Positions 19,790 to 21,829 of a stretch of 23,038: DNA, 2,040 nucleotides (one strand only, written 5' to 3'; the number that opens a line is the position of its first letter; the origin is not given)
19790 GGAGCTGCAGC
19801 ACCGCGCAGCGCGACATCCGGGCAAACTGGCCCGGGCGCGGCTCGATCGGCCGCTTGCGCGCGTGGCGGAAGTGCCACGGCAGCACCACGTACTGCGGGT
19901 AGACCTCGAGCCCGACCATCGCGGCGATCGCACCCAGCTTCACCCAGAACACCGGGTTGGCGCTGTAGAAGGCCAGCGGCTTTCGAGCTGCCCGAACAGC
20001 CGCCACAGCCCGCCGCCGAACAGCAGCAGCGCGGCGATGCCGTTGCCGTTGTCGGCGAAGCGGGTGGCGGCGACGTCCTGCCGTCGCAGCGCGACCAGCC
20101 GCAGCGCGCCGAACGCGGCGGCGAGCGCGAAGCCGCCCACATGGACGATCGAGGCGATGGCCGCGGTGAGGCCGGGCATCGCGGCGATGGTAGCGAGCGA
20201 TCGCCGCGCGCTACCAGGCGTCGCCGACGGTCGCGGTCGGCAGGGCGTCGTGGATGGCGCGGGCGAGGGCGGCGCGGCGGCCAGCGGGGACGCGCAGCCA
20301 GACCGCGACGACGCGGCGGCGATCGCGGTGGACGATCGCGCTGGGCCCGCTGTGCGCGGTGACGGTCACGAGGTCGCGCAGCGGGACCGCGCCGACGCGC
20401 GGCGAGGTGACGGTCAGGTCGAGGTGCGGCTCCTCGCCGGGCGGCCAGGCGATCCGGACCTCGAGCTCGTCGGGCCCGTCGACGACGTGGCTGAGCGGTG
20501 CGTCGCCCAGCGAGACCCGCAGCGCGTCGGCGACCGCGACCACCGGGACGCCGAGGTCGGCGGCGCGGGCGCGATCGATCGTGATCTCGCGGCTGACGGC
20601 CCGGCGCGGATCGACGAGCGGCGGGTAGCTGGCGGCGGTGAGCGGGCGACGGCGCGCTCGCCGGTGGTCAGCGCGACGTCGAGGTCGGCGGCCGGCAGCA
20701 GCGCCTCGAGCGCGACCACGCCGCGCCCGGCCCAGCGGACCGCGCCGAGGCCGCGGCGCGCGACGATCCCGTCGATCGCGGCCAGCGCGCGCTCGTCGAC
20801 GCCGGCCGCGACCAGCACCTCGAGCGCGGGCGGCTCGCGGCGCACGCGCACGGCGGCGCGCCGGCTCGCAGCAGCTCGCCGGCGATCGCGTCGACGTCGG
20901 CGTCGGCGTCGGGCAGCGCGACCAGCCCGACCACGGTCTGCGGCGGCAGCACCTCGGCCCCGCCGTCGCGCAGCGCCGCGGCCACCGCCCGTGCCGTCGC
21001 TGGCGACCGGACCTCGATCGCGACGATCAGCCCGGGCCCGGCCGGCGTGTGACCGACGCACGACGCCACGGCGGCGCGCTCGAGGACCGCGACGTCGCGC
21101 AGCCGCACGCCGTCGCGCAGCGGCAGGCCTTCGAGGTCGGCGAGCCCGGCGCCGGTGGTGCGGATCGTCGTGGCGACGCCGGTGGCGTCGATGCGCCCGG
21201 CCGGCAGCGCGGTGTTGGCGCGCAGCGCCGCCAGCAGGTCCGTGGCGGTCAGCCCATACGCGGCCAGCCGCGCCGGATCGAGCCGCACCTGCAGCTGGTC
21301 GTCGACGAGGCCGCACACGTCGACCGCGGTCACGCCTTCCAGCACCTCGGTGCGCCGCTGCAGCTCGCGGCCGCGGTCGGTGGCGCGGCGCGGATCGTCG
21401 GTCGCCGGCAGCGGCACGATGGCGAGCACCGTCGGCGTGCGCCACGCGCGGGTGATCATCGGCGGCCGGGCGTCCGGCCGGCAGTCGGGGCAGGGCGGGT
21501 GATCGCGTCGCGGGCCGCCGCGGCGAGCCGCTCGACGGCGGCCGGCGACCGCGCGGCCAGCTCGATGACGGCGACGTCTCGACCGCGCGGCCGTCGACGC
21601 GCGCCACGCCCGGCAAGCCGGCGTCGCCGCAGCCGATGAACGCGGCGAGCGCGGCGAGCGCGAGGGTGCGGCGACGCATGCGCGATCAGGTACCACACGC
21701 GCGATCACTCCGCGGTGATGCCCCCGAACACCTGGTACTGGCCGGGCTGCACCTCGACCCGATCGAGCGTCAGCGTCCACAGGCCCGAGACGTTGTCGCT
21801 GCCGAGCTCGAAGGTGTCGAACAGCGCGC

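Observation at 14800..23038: Cluster of at least seven apparent +/-1 frameshifts, all at homopolymers or simple repeats and all in accessory genes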

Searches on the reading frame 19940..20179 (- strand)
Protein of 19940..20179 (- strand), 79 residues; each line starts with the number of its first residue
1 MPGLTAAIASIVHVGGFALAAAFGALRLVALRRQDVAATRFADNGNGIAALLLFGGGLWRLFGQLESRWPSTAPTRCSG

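Call 26: find_encoding_contigs(protein=window:19940-20179:-, flank=10000, max_places=6)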
Protein window:19940-20179:- (79 aa): no gene with exactly this product is on record in the collection.

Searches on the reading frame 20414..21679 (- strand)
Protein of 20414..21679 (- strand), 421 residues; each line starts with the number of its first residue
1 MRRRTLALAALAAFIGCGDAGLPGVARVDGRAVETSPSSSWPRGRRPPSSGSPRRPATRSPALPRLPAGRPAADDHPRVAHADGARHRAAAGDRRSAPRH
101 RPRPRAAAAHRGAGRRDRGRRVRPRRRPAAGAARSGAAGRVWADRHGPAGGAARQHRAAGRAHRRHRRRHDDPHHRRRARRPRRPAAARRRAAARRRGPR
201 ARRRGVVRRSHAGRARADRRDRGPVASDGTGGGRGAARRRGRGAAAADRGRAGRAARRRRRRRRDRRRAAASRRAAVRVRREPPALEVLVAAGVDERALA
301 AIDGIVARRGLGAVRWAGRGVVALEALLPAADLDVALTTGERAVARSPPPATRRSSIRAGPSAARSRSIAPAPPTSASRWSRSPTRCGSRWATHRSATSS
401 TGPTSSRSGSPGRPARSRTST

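Call 27: find_encoding_contigs(protein=window:20414-21679:-, flank=10000, max_places=6)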
Protein window:20414-21679:- (421 aa): no gene with exactly this product is on record in the collection.
